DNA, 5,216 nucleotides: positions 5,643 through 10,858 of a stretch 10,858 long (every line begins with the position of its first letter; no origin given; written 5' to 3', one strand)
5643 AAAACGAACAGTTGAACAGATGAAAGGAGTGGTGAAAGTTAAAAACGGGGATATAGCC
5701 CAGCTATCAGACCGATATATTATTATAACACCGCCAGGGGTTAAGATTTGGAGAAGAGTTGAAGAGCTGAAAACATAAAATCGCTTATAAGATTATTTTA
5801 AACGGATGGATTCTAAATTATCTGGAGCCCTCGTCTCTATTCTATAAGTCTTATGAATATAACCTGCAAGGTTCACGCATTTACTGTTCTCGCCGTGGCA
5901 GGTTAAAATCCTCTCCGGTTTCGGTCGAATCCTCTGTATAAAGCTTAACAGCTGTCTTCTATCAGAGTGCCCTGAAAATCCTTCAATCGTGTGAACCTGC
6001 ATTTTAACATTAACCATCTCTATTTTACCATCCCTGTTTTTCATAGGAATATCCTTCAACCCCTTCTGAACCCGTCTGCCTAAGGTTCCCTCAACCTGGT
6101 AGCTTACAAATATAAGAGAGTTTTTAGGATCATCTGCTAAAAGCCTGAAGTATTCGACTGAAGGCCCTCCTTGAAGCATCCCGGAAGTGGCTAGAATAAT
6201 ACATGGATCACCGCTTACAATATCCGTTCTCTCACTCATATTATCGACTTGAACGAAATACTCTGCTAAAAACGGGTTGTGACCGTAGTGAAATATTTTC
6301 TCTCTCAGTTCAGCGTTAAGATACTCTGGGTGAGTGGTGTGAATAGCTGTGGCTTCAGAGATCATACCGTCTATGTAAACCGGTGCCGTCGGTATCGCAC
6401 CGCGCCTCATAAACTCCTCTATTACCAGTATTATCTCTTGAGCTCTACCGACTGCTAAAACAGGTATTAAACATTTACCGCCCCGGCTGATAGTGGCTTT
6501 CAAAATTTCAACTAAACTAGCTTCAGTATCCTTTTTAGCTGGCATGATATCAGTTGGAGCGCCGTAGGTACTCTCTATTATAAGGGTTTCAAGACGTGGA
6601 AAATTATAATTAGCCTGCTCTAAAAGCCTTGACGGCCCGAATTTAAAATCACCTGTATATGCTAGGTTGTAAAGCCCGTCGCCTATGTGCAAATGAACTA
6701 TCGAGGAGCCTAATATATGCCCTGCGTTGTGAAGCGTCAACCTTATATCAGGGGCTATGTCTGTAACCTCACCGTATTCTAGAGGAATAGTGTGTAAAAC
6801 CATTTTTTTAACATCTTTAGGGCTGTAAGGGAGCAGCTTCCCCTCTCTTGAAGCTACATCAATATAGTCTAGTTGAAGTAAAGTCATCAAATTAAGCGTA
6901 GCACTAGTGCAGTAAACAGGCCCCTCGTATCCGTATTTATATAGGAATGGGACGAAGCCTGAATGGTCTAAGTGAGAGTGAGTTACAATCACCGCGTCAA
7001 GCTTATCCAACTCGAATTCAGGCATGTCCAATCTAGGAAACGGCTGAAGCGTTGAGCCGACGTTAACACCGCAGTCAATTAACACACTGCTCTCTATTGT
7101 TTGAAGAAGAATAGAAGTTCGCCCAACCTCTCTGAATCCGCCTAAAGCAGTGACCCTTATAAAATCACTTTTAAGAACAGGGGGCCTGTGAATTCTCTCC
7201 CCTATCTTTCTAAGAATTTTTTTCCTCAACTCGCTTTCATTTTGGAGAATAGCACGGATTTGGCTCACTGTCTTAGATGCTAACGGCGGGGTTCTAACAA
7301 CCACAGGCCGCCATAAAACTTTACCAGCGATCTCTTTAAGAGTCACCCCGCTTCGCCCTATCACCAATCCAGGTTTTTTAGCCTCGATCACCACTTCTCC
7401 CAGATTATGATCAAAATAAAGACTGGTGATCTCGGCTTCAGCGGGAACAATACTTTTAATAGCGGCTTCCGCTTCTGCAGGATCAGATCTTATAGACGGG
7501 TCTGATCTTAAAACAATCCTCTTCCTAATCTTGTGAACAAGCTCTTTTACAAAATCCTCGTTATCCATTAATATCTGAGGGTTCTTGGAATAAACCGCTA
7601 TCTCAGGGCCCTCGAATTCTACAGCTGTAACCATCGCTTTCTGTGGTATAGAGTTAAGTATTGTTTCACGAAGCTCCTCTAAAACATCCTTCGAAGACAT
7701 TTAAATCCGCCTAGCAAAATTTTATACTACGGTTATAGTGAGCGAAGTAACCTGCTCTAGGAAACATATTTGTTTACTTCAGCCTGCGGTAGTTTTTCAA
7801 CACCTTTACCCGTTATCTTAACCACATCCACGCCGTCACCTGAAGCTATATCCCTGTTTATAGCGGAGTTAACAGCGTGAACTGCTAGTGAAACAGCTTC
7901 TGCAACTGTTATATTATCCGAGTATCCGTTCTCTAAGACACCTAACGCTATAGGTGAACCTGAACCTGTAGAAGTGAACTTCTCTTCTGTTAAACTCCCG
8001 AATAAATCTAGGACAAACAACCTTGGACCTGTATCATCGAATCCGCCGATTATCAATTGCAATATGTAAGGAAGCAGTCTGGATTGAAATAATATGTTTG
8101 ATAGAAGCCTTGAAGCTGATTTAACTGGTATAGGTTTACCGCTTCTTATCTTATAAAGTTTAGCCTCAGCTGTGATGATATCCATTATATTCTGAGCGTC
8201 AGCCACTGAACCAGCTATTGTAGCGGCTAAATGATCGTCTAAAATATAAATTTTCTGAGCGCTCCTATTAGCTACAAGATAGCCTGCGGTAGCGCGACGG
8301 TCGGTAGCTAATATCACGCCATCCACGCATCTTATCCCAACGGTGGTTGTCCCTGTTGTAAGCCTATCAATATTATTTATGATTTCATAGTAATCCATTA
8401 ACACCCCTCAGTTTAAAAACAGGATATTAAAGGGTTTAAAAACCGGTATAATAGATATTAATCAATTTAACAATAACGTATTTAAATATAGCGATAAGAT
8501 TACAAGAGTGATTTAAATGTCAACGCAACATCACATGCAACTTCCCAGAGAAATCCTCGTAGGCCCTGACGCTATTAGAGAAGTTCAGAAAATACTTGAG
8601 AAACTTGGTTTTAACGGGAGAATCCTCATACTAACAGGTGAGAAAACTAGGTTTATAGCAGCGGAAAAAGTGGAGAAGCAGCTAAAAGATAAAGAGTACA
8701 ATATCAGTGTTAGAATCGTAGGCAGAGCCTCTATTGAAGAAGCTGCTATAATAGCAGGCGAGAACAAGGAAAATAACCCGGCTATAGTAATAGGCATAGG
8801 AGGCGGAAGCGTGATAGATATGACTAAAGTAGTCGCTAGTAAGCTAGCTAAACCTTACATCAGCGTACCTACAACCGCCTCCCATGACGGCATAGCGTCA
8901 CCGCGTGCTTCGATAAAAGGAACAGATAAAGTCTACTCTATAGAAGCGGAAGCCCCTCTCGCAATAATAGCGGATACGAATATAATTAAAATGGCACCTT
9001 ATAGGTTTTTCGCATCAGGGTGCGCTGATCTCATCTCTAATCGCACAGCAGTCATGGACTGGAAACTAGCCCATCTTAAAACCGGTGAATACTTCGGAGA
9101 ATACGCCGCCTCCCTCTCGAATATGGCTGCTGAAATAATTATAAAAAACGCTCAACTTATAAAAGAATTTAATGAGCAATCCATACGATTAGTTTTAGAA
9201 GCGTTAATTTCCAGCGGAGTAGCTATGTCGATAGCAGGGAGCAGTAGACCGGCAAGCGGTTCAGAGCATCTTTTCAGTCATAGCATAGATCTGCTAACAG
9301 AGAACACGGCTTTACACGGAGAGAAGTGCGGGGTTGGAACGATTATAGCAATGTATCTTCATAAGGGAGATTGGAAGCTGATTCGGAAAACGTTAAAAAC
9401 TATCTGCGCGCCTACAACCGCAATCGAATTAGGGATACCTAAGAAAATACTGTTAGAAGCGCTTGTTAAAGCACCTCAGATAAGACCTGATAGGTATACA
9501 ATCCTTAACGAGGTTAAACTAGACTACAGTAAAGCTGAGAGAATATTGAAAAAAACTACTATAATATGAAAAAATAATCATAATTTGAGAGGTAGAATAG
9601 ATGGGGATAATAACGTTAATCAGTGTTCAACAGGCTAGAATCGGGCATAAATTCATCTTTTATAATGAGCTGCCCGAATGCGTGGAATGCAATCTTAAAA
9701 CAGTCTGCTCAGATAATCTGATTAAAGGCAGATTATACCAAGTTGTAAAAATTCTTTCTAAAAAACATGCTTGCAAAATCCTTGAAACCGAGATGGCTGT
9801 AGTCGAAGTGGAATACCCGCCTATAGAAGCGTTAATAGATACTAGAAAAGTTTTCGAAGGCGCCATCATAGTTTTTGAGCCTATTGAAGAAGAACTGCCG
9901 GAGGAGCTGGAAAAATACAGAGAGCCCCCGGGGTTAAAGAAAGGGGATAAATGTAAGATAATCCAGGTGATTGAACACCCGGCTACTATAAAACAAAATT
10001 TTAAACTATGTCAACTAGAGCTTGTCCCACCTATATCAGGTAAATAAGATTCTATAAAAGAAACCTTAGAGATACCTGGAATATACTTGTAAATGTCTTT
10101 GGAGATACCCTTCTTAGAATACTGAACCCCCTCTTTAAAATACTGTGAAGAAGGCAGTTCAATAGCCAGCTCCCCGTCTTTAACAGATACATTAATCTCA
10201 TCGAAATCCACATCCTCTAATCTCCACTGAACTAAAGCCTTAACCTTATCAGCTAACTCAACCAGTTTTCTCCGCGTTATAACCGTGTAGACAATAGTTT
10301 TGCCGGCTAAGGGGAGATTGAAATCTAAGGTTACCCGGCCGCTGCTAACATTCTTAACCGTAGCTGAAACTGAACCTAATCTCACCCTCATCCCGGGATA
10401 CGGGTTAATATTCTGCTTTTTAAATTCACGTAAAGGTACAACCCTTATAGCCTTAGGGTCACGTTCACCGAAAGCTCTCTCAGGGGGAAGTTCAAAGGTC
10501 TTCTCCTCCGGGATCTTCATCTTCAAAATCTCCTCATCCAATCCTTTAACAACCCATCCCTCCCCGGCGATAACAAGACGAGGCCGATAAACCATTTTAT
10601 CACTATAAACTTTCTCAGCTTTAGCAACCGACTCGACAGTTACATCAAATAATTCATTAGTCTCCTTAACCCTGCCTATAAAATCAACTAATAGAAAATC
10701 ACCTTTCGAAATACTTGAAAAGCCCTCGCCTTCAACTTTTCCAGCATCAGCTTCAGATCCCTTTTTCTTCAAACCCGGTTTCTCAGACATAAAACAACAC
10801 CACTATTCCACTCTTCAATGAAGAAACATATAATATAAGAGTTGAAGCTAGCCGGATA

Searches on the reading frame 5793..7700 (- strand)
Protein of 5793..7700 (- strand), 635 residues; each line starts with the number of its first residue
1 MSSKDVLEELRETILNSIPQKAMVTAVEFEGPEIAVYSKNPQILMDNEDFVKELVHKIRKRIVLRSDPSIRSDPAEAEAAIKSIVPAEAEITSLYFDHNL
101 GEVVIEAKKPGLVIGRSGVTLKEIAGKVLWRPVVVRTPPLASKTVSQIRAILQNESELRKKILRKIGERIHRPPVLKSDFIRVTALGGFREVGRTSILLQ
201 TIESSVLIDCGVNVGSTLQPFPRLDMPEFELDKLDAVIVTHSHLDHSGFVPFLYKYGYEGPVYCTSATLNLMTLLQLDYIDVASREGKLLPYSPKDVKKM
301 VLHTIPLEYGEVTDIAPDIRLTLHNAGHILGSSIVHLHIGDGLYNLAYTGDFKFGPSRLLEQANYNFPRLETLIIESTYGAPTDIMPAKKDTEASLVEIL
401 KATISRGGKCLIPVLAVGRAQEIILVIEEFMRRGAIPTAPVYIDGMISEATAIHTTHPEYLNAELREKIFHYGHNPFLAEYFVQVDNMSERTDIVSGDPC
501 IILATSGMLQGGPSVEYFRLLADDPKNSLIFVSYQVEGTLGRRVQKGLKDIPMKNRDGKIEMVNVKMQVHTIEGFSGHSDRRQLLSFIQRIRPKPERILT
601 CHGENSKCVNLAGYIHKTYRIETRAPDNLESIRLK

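Call 12: search_protein_families(library=pfam, proteins=[window:5793-7700:-])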
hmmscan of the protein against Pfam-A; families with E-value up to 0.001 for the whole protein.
window:5793-7700:- (635 aa): 6 families
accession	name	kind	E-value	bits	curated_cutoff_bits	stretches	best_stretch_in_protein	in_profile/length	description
PF10996.14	Beta-Casp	-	4.9e-33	114.6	27.7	1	420-543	1-119/120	Beta-Casp domain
PF17214.9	KH_TffA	-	8e-26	90.3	22.6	1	5-71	2-68/68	Transcription termination factor FttA, KH domain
PF07521.17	RMMBL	-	2.4e-18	66.3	21.6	1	563-626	2-63/63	Zn-dependent metallo-hydrolase RNA specificity domain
PF00753.33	Lactamase_B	-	2.2e-11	44.5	22.7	1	194-362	6-160/196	Metallo-beta-lactamase superfamily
PF16661.11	Lactamase_B_6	-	3.5e-11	43.3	27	1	199-353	2-163/193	Metallo-beta-lactamase superfamily domain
PF12706.13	Lactamase_B_2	-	9.4e-11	42.1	27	1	206-384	3-171/200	Beta-lactamase superfamily domain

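Call 13: find_related_loci(query=window:5793-7700:-, collection=genome_contigs, flank=3000)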
Query window:5793-7700:- (635 aa) in genome_contigs; peptide patterns used: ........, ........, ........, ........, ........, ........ (x = any residue, [..] = any of these).
65 stretches matched a pattern; 3 encode a relative of the query (tblastn E <= 1e-3); 3 distinct loci.
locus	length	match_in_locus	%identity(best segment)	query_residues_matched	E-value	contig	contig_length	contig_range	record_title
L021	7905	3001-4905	94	1-635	0e+0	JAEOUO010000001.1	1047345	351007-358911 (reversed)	MAG: Candidatus Odinarchaeota archaeon isolate J65_bin.29 contig_1, whole genome shotgun sequence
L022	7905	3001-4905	92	1-635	0e+0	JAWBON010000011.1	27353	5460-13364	MAG: Candidatus Odinarchaeota archaeon isolate HHBFW-2_201803_bins_221 HHBFW-2_201803_bins_221_scaffold_11, whole genome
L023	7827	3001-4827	44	24-634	3e-174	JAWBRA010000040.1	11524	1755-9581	MAG: Candidatus Caldarchaeum sp. isolate JZ-1_201705_bins_59 JZ-1_201705_bins_59_scaffold_40, whole genome shotgun seque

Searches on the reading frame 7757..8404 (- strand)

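Call 12: search_protein_families(library=pfam, proteins=[window:7757-8404:-])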
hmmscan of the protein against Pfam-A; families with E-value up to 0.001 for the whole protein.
window:7757-8404:- (215 aa): 1 family
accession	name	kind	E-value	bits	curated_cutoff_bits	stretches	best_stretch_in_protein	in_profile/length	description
PF00227.31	Proteasome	-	4.1e-57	193.3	22.4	1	17-197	3-189/189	Proteasome subunit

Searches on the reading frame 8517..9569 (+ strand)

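Call 12: search_protein_families(library=pfam, proteins=[window:8517-9569:+])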
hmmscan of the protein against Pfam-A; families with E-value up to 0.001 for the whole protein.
window:8517-9569:+ (350 aa): 3 families
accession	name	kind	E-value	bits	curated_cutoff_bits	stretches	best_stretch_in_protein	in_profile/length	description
PF13685.12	Fe-ADH_2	-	7.4e-40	136.8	28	1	15-161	2-149/149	Iron-containing alcohol dehydrogenase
PF00465.25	Fe-ADH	-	1.2e-19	71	31.3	1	10-138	1-148/168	Iron-containing alcohol dehydrogenase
PF00731.26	AIRC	-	0.00037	20.5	30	1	36-128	2-95/148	AIR carboxylase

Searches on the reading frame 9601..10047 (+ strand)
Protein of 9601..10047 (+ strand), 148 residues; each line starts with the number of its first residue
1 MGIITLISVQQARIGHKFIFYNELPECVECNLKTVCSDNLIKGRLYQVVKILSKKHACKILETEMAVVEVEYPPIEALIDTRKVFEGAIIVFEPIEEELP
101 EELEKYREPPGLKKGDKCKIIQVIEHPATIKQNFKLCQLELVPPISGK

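Call 12: search_protein_families(library=pfam, proteins=[window:9601-10047:+])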
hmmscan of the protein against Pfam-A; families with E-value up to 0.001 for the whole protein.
window:9601-10047:+ (148 aa): 1 family
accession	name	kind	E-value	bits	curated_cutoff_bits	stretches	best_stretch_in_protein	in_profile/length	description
PF03684.18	UPF0179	-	1.5e-31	109.7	25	1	3-138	1-137/140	Uncharacterised protein family (UPF0179)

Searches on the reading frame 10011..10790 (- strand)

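Call 12: search_protein_families(library=pfam, proteins=[window:10011-10790:-])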
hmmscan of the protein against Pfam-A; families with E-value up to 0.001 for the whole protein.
window:10011-10790:- (259 aa): 3 families
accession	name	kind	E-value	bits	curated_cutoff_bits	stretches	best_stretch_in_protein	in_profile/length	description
PF18046.7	FKBP26_C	-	9.6e-16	58.2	27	1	181-249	3-71/72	FKBP26_C-terminal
PF22199.2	FKBP26_IF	-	1.1e-15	57.8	27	1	116-161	1-46/46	FKBP26, IF domain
PF00254.34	FKBP_C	-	9.2e-08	32.7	21.1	1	27-112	5-76/94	FKBP-type peptidyl-prolyl cis-trans isomerase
